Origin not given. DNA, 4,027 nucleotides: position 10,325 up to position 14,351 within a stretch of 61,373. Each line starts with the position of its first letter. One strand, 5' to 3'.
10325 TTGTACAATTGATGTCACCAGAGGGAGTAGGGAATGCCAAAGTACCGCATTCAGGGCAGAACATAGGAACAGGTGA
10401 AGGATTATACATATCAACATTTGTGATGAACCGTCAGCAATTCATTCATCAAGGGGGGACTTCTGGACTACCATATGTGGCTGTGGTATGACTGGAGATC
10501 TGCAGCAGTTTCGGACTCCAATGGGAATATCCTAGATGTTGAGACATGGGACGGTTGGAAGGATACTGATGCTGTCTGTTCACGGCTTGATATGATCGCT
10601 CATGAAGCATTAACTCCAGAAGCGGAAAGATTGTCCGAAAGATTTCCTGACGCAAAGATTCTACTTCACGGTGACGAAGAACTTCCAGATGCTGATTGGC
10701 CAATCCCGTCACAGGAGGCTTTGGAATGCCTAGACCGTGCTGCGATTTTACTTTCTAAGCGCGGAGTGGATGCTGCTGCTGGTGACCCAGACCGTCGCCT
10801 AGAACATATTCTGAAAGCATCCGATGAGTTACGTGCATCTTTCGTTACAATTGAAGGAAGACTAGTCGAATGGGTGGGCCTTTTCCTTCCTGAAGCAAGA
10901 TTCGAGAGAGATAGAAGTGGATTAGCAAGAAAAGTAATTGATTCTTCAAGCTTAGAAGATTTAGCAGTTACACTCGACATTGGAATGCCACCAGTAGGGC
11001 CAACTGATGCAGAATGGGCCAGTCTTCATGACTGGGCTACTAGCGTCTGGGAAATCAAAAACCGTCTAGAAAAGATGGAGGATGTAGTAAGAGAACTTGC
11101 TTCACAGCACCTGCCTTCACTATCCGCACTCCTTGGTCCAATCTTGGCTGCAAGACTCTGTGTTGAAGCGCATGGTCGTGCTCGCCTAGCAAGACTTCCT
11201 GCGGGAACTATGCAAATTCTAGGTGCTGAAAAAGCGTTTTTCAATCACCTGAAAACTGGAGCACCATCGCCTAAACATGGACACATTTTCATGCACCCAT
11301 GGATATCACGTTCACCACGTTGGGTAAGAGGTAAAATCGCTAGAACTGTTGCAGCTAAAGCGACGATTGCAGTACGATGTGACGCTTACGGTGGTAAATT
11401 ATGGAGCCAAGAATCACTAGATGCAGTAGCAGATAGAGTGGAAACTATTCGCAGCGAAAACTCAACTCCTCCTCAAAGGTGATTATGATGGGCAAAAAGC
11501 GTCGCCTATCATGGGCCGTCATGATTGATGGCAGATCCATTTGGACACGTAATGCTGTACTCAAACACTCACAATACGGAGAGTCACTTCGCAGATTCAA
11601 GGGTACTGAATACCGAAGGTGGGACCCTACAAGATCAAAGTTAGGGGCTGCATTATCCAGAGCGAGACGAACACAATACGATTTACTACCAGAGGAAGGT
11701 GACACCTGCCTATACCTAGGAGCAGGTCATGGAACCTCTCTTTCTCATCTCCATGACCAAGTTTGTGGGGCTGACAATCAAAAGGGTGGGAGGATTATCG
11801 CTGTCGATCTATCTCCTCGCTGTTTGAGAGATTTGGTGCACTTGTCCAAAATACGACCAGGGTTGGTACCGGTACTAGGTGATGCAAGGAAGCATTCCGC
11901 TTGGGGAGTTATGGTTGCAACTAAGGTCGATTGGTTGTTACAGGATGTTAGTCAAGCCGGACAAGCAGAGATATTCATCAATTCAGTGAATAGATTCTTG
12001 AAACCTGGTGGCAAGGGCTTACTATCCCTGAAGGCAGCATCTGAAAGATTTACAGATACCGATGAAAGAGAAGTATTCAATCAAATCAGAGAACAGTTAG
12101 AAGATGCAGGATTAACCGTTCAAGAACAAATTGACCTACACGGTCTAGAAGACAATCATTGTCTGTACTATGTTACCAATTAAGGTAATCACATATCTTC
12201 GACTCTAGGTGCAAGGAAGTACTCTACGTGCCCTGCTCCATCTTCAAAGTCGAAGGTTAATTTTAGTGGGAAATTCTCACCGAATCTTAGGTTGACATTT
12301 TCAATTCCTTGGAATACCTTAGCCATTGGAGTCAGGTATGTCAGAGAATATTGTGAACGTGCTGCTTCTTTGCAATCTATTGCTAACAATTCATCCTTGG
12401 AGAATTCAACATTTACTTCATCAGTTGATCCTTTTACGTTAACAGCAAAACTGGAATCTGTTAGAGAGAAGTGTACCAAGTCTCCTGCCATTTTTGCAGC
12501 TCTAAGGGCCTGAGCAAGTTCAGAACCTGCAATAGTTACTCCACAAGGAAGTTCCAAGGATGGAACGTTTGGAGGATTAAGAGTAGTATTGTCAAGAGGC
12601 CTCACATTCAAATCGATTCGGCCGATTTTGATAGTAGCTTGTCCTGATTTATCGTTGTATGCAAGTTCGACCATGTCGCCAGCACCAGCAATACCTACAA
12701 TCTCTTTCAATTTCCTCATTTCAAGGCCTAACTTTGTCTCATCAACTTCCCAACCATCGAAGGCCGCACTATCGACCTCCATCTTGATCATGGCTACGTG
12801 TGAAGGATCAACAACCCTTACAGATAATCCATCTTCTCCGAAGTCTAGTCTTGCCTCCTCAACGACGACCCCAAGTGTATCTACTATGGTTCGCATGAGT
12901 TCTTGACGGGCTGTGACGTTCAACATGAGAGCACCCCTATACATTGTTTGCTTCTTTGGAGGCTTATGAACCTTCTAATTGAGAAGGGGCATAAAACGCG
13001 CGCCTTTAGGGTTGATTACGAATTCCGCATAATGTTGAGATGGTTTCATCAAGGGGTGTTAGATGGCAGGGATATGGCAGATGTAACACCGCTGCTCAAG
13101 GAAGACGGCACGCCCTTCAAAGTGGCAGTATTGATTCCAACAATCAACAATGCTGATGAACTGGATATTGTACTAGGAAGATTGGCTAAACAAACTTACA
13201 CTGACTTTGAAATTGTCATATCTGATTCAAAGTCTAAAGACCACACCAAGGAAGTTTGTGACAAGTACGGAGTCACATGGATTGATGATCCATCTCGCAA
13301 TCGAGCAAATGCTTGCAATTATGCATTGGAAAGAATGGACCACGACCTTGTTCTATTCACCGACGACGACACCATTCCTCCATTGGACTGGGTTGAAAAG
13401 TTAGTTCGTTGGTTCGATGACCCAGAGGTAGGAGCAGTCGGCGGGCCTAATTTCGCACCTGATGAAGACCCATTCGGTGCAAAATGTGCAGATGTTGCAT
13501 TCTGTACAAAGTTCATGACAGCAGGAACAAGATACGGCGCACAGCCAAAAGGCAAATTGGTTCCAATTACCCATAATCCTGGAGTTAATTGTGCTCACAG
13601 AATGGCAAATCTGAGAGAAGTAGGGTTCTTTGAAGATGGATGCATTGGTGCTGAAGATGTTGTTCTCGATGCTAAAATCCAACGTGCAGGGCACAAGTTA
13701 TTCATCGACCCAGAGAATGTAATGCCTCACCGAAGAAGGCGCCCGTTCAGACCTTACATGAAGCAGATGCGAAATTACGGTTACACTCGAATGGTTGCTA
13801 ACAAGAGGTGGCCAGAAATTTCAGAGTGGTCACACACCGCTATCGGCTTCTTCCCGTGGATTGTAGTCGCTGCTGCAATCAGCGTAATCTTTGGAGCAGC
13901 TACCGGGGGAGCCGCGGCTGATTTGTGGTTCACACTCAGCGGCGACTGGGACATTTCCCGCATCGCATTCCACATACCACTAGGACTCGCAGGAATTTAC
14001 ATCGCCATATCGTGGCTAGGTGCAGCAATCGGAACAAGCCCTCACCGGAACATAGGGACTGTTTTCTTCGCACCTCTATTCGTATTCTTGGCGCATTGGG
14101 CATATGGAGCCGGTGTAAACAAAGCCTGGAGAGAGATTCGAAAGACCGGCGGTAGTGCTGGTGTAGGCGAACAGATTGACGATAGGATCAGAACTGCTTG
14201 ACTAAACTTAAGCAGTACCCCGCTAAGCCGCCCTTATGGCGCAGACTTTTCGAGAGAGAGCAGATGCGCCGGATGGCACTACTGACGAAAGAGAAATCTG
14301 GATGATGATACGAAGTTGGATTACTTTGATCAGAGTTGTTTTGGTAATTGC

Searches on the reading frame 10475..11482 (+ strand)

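Call 33: search_protein_families(library=pfam, proteins=[window:10475-11482:+], max_evalue=0.00001)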
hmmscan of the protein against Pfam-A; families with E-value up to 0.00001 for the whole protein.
window:10475-11482:+ (335 aa): 1 family
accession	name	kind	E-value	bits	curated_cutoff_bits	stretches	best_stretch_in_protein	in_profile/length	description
PF01798.23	Nop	-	2.5e-31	109.4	25.4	1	177-306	79-208/228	snoRNA binding domain, fibrillarin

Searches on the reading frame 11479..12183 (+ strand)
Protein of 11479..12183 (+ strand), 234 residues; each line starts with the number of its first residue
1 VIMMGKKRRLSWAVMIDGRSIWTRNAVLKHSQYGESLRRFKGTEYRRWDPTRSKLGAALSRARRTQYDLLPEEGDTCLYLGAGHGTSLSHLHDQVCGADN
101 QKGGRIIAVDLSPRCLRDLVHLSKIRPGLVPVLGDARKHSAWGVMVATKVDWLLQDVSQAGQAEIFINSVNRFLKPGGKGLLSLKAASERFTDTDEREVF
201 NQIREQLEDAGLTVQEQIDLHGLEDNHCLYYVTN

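Call 72: search_protein_families(library=pfam, proteins=[window:11479-12183:+], max_evalue=0.00001)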
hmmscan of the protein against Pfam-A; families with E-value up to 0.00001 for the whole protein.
window:11479-12183:+ (234 aa): 1 family
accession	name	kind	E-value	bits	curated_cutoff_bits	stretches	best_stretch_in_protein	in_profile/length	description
PF01269.23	Fibrillarin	-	6.1e-47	160.1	27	1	18-231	18-222/227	Fibrillarin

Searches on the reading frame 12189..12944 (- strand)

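Call 72: search_protein_families(library=pfam, proteins=[window:12189-12944:-], max_evalue=0.00001)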
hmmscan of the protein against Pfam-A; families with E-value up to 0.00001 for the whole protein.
window:12189-12944:- (251 aa): 2 families
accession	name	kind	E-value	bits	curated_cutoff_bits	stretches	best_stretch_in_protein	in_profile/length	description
PF00705.23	PCNA_N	-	4.1e-12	46.4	20.3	1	15-102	10-98/127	Proliferating cell nuclear antigen, N-terminal domain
PF02747.20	PCNA_C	-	5.4e-06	27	23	0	127-246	2-127/128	Proliferating cell nuclear antigen, C-terminal domain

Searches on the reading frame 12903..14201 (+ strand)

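Call 33: search_protein_families(library=pfam, proteins=[window:12903-14201:+], max_evalue=0.00001)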
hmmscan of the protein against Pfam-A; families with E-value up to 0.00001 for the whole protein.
window:12903-14201:+ (432 aa): 4 families
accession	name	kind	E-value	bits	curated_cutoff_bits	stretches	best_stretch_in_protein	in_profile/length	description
PF00535.33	Glycos_transf_2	-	2.6e-23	83.2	23.3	1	76-190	2-122/168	Glycosyl transferase family 2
PF13641.12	Glyco_tranf_2_3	-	6.8e-13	49.6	27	1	74-290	3-225/230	Glycosyltransferase like family 2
PF13632.12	Glyco_trans_2_3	-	6.6e-11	42.8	27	1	150-333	2-184/198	Glycosyl transferase family group 2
PF13506.12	Glyco_transf_21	-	1.4e-08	34.9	21.7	1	133-288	17-168/174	Glycosyl transferase family 21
